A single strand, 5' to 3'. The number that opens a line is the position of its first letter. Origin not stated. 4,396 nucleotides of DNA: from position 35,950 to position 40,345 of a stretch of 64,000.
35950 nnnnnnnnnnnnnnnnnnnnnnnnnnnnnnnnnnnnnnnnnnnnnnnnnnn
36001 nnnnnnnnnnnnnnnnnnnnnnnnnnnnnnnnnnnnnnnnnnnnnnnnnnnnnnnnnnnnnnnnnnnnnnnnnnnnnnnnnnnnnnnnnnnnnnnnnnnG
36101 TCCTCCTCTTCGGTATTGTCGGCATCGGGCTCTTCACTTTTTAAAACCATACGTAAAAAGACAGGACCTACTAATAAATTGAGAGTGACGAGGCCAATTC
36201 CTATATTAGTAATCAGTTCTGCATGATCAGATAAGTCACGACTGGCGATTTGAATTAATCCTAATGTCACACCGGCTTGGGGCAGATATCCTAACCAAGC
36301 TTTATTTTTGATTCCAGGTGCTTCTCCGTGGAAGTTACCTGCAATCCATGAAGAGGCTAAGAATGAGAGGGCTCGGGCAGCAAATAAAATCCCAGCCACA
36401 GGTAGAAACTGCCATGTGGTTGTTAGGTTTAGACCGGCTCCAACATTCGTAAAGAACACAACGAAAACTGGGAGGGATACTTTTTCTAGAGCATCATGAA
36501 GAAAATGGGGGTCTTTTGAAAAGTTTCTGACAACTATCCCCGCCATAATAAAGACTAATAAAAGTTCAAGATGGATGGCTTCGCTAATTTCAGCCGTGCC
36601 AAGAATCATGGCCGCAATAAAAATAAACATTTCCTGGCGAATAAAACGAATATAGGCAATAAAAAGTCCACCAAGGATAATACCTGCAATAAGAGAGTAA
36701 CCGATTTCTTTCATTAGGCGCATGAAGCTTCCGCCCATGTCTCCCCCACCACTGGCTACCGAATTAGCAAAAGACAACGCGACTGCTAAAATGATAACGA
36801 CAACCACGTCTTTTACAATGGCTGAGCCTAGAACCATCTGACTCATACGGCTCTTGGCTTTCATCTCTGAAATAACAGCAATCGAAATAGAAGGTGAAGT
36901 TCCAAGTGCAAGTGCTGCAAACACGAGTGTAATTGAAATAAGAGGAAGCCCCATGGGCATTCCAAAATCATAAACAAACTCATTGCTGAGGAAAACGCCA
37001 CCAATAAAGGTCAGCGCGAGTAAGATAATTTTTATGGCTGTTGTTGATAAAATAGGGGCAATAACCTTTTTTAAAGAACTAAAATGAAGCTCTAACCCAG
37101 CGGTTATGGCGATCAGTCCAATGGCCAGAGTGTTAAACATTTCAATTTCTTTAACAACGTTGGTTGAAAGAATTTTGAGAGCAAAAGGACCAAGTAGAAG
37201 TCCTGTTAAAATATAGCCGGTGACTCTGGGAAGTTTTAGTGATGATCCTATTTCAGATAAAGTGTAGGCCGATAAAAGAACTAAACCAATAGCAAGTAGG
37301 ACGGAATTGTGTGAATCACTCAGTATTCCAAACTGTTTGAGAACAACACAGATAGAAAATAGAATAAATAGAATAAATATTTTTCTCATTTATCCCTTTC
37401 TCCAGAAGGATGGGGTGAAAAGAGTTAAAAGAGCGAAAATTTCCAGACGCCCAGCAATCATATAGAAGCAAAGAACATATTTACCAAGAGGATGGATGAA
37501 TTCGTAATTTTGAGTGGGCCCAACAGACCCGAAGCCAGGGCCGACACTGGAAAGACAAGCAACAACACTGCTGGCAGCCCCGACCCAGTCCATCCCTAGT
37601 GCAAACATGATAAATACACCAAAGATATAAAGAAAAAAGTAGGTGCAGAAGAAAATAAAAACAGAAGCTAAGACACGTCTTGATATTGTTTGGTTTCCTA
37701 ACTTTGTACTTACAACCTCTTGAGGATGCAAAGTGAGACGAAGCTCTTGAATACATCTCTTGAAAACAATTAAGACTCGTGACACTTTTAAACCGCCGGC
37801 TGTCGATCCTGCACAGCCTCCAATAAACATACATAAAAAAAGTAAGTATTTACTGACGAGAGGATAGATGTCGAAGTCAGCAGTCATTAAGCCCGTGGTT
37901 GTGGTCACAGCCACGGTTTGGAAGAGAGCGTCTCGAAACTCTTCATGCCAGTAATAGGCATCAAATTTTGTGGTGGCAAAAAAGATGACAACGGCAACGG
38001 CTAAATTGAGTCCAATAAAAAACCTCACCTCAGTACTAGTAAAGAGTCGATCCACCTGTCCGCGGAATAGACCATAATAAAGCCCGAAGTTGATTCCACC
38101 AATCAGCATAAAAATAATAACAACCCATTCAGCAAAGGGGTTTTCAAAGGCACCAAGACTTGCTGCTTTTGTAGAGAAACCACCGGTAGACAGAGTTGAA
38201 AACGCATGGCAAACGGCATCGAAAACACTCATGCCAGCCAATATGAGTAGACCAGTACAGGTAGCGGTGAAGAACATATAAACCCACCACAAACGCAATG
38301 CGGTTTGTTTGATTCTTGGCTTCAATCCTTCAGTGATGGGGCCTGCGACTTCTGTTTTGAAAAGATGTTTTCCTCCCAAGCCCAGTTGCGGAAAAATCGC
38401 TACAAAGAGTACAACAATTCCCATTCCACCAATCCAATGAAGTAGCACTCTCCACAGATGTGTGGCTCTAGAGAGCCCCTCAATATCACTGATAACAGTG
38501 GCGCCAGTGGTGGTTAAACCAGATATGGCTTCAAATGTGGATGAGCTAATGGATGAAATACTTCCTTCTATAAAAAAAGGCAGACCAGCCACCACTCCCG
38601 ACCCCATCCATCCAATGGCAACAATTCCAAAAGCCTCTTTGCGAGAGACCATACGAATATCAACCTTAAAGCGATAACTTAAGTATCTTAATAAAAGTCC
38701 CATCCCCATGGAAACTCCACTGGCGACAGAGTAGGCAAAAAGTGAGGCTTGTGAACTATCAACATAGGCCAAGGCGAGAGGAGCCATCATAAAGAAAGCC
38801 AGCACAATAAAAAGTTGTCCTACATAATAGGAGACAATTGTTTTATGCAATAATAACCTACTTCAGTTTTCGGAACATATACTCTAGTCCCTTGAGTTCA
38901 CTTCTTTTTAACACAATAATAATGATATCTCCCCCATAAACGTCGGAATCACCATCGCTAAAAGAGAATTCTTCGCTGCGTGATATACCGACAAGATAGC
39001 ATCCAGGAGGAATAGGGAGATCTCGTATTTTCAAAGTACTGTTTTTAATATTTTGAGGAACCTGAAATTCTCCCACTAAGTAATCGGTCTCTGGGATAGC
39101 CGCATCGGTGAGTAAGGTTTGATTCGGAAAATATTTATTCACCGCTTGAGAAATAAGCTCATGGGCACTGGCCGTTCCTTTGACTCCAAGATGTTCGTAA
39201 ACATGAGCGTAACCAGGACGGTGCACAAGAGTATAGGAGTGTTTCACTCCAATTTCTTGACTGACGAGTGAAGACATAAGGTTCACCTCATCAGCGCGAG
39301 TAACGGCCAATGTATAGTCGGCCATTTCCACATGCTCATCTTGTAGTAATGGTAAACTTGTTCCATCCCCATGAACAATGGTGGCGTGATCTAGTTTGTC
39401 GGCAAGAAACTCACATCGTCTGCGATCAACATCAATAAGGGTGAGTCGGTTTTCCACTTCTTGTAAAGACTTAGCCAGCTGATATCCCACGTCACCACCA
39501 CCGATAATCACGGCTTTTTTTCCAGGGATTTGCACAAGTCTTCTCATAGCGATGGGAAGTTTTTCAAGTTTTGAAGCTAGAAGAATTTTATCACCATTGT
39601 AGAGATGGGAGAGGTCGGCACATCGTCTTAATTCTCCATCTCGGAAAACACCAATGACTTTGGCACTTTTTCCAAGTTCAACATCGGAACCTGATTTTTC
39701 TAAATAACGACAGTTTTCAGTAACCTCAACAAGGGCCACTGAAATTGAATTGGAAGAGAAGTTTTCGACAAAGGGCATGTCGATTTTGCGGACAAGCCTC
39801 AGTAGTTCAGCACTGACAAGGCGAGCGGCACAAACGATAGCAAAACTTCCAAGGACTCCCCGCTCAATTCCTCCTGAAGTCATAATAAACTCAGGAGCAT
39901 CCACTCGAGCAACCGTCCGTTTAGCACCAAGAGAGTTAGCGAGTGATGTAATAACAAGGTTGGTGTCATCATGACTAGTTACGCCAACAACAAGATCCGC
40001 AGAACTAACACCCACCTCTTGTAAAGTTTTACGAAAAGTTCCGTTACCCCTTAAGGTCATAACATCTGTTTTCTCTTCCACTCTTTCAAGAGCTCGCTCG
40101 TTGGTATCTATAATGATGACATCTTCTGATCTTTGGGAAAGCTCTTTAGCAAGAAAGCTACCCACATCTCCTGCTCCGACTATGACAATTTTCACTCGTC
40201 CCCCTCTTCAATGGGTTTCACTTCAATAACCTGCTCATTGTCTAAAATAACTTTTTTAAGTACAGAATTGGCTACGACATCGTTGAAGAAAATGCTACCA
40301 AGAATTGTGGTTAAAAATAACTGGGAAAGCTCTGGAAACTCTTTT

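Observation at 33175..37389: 1404-aa single ORF fusing a Kef/CPA2-type antiporter to a coiled-coil region, a P-loop ATPase and a winged-helix-like tail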

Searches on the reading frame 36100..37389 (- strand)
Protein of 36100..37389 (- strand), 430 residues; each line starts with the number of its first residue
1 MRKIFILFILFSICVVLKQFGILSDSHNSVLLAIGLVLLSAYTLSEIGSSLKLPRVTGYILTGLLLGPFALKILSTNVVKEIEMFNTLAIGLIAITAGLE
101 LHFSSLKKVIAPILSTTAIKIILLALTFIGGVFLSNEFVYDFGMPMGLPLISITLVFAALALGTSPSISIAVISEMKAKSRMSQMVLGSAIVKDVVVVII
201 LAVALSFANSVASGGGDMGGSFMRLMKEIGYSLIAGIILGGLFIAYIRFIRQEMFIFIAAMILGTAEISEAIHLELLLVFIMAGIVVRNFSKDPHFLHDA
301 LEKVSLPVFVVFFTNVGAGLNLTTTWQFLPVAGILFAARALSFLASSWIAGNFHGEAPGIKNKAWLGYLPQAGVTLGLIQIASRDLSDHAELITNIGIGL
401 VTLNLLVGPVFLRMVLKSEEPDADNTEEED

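Call 62: search_solved_structures(query=window:36100-37389:-, max_evalue=0.001, show_alignments=4)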
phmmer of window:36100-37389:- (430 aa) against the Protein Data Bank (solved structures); distinct sequences matched with E-value up to 0.001: 1.
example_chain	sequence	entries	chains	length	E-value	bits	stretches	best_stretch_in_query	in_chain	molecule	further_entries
4czb_C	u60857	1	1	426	0.00014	24.3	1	34-268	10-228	NA(+)/H(+) ANTIPORTER 1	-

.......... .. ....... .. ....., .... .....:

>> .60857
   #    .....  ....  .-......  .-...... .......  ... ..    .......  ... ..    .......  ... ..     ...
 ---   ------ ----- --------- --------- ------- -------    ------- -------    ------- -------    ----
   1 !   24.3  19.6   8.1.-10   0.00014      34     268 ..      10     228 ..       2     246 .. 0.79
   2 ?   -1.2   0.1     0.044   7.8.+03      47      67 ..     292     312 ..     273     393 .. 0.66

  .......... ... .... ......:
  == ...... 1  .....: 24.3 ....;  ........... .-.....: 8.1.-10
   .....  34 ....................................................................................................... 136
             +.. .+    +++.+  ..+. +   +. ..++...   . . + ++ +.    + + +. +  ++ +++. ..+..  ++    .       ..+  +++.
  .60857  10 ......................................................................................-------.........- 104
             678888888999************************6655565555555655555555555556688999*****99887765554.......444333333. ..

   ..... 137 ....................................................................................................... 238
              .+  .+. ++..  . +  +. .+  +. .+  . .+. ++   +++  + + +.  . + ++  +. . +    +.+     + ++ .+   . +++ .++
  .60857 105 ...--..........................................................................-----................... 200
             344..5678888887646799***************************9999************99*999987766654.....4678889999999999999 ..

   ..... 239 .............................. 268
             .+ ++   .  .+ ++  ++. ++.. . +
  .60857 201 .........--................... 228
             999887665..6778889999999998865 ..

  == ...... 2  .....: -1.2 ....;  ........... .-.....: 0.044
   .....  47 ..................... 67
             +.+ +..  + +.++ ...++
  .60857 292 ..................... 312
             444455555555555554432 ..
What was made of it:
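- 36808..36813 (-): K193-D194: the ion-site motif at CPA positions 6-7. It is K-D where characterised CPAs have D-D, N-D or Q-D. It aligns with N160-D161 of MjNhaP1 (call 62).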

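Call 78: search_solved_structures(query=A7, max_evalue=0.01, show_alignments=3)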
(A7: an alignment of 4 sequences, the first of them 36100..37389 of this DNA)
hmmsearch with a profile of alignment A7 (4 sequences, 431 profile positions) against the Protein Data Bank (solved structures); distinct sequences matched with E-value up to 0.01: 2.
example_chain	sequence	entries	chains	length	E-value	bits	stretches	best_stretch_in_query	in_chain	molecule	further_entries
4czb_A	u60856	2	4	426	0.0042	19.2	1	31-266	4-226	NA(+)/H(+) ANTIPORTER 1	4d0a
4czb_C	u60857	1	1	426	0.0042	19.2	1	31-266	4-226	NA(+)/H(+) ANTIPORTER 1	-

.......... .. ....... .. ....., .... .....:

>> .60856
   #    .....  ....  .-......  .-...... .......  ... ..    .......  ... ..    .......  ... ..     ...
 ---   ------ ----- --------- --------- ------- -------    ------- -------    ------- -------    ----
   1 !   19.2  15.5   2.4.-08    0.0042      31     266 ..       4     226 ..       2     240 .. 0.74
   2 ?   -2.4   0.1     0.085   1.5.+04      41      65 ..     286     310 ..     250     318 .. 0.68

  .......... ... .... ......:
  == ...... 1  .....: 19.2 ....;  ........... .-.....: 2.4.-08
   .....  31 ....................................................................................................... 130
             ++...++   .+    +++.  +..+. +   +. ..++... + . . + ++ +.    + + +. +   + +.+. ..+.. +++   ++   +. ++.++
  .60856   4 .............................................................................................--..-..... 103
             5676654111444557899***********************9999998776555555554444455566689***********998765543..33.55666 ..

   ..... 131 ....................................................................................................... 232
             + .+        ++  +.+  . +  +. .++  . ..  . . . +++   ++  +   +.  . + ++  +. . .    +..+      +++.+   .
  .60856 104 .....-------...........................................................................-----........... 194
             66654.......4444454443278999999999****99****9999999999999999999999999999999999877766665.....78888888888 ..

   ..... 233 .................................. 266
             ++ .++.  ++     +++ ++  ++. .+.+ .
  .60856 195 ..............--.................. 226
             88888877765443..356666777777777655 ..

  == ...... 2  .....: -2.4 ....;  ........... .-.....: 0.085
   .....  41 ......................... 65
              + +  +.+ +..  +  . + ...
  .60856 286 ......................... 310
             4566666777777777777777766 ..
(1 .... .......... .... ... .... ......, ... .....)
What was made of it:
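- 36139..37389 (-): aa 1-417: polytopic CPA2-like (Na_H_Exchanger) domain, about 12-13 hydrophobic segments. The only PDB sequence relative is MjNhaP1, and the match is weak (calls 62, 78).
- Closest known: KefC/KefB glutathione-gated K+/H+ exchangers. Different: No solved CPA2 structure is detectable by sequence (calls 62, 78).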

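Call 86: find_homologous_proteins(query=window:36100-37389:-, max_evalue=1e-10)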
Query window:36100-37389:- (430 aa): 75 proteins with E <= 1e-10 among 8000 candidates.
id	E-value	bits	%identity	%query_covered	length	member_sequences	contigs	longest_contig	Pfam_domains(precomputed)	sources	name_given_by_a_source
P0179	6.2e-190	650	73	99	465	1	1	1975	PF00999.27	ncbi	ncbi:MAG: cation:proton antiporter, partial [Pseudomonadota bacterium]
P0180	5.3e-172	590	68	100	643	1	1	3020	PF00999.27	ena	-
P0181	6.9e-106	373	49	93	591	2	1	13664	PF00999.27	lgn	-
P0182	1.7e-104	368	47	100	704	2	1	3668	PF00999.27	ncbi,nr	ncbi:MAG: cation:proton antiporter, partial [Myxococcales bacterium]|nr:cation:proton antiporter [My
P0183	1.2e-102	362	50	93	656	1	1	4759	PF00999.27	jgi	jgi:Kef-type K+ transport system membrane component KefB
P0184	3.2e-101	357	45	97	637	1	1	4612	PF00999.27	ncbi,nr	ncbi:MAG: cation:proton antiporter, partial [Myxococcales bacterium]|nr:cation:proton antiporter [My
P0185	3.5e-101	357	44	97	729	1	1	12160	PF00999.27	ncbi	ncbi:MAG: cation:proton antiporter, partial [Myxococcota bacterium]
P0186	1.8e-97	345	50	86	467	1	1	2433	PF00999.27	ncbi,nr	ncbi:MAG: cation:proton antiporter, partial [Myxococcales bacterium]|nr:cation:proton antiporter [My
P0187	1.5e-96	342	49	90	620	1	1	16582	PF00999.27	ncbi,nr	ncbi:MAG: cation:proton antiporter, partial [Myxococcales bacterium]|nr:cation:proton antiporter [My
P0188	2.1e-96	342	45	97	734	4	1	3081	PF00999.27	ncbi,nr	ncbi:MAG: cation:proton antiporter, partial [Nannocystaceae bacterium]|nr:cation:proton antiporter [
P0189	6.1e-94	333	47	87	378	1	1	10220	PF00999.27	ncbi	ncbi:MAG: cation:proton antiporter, partial [Nannocystaceae bacterium]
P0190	1.4e-92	329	45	100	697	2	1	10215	PF00999.27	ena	-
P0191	2.6e-89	318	43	99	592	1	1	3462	PF00999.27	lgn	-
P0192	1.2e-88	316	44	97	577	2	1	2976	PF00999.27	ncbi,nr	ncbi:MAG: cation:proton antiporter, partial [Myxococcales bacterium]|nr:cation:proton antiporter [My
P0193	1.7e-87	312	63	63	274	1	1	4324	PF00999.27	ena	-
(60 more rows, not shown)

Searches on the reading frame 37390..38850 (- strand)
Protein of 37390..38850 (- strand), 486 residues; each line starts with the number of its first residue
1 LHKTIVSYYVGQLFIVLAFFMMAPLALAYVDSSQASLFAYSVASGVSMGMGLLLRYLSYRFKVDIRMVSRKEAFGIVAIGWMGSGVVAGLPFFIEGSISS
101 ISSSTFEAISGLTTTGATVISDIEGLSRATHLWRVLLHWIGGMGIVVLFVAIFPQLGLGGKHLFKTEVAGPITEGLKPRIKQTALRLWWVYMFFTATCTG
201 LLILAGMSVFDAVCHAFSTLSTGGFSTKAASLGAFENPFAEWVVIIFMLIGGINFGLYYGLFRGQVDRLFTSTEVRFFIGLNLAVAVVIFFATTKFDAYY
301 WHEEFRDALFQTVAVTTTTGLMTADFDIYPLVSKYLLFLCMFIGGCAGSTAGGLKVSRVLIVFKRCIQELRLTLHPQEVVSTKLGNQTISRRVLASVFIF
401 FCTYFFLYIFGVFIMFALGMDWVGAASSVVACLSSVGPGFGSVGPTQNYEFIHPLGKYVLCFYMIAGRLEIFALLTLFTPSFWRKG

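Call 6: search_protein_families(library=pfam, proteins=[window:37390-38850:-], max_evalue=0.1)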
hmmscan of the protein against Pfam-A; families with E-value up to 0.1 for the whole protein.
window:37390-38850:- (486 aa): 1 family
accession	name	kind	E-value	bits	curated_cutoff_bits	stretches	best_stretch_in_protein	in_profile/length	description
PF02386.22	TrkH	-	1.3e-67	228.8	27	1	72-481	34-498/502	Cation transport protein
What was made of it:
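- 37390..38850 (-): TrkH (486 aa). Its stop codon abuts the ORF's ATG. Pfam TrkH, E 1.3e-67 (call 6).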

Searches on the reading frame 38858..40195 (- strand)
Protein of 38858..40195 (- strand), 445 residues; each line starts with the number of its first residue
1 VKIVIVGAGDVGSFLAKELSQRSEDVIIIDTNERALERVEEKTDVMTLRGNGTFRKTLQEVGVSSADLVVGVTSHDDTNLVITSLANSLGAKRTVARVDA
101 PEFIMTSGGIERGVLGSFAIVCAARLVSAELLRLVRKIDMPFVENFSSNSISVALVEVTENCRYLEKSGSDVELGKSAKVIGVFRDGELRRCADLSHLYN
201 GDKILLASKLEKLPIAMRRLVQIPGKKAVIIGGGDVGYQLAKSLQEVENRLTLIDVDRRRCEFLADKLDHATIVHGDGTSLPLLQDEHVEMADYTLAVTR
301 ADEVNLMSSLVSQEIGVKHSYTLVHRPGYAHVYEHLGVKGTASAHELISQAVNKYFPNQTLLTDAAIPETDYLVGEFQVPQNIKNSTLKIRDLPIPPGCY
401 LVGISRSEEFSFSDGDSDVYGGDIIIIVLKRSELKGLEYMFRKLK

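Call 6: search_protein_families(library=pfam, proteins=[window:38858-40195:-], max_evalue=0.1)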
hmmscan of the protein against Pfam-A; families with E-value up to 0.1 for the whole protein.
window:38858-40195:- (445 aa): 32 families (the best 25 are shown)
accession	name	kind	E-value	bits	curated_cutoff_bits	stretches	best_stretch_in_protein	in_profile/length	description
PF02254.24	TrkA_N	-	3.7e-44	150.2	23.8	2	3-104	1-102/116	TrkA-N domain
PF13241.12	NAD_binding_7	-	8.2e-12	46.1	22.1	2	2-102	9-96/104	Putative NAD(P)-binding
PF00070.33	Pyr_redox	-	3.5e-09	37.5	22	2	2-41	1-39/82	Pyridine nucleotide-disulphide oxidoreductase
PF02080.26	TrkA_C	-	1.1e-08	35.3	27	1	389-435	16-64/71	TrkA-C domain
PF07992.20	Pyr_redox_2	-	3.5e-08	33.6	26.1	2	2-42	144-184/291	Pyridine nucleotide-disulphide oxidoreductase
PF03435.24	Sacchrp_dh_NADP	-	5e-08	33.8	25.1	1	3-49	1-52/129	Saccharopine dehydrogenase NADP binding domain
PF01262.27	AlaDh_PNT_C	-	7.2e-08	32.5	23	2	2-71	30-98/214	Alanine dehydrogenase/PNT, C-terminal domain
PF02558.23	ApbA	-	1.2e-07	31.9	22.2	1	3-72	1-73/150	Ketopantoate reductase PanE/ApbA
PF01488.26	Shikimate_DH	-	4.4e-07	30.5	24.3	1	2-76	14-86/138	Shikimate / quinate 5-dehydrogenase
PF03721.20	UDPG_MGDP_dh_N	-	4.4e-07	30.1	27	1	1-42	1-42/187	UDP-glucose/GDP-mannose dehydrogenase family, NAD binding domain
PF01210.29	NAD_Gly3P_dh_N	-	2.2e-06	28.1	23.1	1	2-94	1-98/158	NAD-dependent glycerol-3-phosphate dehydrogenase N-terminus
PF03807.23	F420_oxidored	-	2.3e-06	28.6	21.6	1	2-44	1-45/94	NADP oxidoreductase coenzyme F420-dependent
PF02737.24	3HCDH_N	-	3.5e-06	27.5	22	1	2-95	1-96/180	3-hydroxyacyl-CoA dehydrogenase, NAD binding domain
PF06690.17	HcgC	-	9.1e-06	25.8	31.4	1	2-73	45-105/248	FeGP cofactor biosynthesis protein, methyltransferase HcgC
PF02826.25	2-Hacid_dh_C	-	1.7e-05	24.8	25.1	1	220-262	31-73/178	D-isomer specific 2-hydroxyacid dehydrogenase, NAD binding domain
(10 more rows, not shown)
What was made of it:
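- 38858..40195 (-): TrkA (445 aa, two TrkA_N domains plus TrkA_C). call 6.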
